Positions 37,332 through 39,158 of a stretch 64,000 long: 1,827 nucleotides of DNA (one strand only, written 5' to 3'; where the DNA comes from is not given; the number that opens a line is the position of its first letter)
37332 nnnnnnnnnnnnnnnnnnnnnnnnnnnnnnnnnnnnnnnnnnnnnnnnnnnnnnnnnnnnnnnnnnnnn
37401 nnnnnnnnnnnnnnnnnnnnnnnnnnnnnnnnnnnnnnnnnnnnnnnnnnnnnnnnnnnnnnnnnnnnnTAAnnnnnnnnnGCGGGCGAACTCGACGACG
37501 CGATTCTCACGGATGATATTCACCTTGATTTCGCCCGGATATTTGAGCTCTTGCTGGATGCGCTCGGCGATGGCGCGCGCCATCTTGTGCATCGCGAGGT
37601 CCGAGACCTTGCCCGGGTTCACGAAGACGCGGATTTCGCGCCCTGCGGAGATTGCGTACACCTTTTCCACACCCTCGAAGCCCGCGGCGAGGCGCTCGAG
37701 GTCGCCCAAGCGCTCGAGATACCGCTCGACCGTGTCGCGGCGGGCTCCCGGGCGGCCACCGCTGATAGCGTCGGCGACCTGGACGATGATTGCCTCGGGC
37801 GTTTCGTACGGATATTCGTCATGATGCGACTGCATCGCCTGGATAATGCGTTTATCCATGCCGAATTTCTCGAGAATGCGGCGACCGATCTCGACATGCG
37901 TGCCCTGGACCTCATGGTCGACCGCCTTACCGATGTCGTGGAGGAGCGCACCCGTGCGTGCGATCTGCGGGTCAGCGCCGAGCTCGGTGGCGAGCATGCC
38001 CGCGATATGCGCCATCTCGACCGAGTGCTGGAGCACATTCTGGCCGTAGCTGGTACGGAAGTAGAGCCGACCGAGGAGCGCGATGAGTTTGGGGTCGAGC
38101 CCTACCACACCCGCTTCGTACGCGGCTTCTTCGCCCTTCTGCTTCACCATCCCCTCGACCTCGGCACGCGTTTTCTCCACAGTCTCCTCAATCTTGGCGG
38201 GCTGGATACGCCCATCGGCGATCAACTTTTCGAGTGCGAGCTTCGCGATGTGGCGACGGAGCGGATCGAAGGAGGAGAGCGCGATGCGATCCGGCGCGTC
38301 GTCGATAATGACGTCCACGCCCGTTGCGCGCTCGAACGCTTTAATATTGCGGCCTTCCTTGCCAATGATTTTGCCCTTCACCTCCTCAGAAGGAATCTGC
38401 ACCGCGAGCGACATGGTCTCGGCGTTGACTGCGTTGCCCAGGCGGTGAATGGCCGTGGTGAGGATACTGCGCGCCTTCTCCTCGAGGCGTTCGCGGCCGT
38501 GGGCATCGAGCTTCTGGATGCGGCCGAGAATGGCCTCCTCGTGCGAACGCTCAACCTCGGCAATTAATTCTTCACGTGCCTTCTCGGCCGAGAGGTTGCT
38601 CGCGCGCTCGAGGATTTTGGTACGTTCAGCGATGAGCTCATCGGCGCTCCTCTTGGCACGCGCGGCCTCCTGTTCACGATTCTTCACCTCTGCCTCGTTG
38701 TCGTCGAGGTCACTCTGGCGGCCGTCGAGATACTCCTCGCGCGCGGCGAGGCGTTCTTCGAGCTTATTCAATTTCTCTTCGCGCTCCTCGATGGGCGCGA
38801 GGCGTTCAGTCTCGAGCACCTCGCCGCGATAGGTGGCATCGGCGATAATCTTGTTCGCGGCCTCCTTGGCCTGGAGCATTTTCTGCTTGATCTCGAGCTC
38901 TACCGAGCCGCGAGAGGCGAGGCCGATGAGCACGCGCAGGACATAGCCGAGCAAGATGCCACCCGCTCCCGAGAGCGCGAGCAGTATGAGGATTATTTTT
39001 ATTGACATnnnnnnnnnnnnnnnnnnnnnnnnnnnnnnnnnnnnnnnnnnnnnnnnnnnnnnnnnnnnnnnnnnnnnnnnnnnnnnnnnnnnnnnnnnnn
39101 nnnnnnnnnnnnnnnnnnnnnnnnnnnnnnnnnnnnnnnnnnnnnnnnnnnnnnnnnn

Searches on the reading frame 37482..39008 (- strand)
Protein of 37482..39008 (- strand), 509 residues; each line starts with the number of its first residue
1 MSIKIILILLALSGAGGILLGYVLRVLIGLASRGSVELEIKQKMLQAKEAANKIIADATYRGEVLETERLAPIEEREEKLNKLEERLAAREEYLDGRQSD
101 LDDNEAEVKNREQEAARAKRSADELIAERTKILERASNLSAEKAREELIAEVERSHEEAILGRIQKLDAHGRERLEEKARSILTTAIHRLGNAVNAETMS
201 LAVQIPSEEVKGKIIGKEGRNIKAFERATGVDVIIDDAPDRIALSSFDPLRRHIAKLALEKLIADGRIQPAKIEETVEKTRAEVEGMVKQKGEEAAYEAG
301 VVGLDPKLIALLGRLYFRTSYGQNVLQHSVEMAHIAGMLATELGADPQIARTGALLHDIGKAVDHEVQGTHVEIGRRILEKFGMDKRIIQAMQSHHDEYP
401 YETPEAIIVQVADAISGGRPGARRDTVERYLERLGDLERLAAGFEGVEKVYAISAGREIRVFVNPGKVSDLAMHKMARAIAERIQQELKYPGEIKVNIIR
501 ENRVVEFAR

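Call 85: find_related_loci(query=window:37482-39008:-, collection=metagenome_contigs, flank=6000)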
Query window:37482-39008:- (509 aa) in metagenome_contigs; peptide patterns used: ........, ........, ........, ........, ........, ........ (x = any residue, [..] = any of these).
244 stretches matched a pattern; 155 encode a relative of the query (tblastn E <= 1e-3); the best 80 are kept; 80 distinct loci.
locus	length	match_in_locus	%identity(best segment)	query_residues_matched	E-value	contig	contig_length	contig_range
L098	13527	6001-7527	81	1-509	0e+0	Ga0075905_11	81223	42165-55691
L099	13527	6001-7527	81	1-509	0e+0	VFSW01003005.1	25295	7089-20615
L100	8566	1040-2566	80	1-509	0e+0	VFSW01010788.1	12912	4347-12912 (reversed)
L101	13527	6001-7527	81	1-509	0e+0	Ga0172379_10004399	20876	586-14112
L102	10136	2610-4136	80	1-509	0e+0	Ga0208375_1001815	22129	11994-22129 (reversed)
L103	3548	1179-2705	80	1-509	0e+0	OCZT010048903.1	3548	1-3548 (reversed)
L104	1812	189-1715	79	1-509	0e+0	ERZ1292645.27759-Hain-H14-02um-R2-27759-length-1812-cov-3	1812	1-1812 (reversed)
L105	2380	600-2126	80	1-509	0e+0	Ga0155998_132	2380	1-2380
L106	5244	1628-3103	82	18-509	0e+0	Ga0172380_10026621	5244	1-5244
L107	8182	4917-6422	79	1-509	0e+0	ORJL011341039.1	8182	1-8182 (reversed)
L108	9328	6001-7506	79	1-509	0e+0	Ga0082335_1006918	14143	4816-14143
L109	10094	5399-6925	79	1-509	0e+0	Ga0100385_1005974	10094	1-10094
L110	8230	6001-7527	79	1-509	0e+0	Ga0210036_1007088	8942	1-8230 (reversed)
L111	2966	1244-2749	80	1-509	0e+0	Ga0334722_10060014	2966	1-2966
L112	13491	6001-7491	80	13-509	0e+0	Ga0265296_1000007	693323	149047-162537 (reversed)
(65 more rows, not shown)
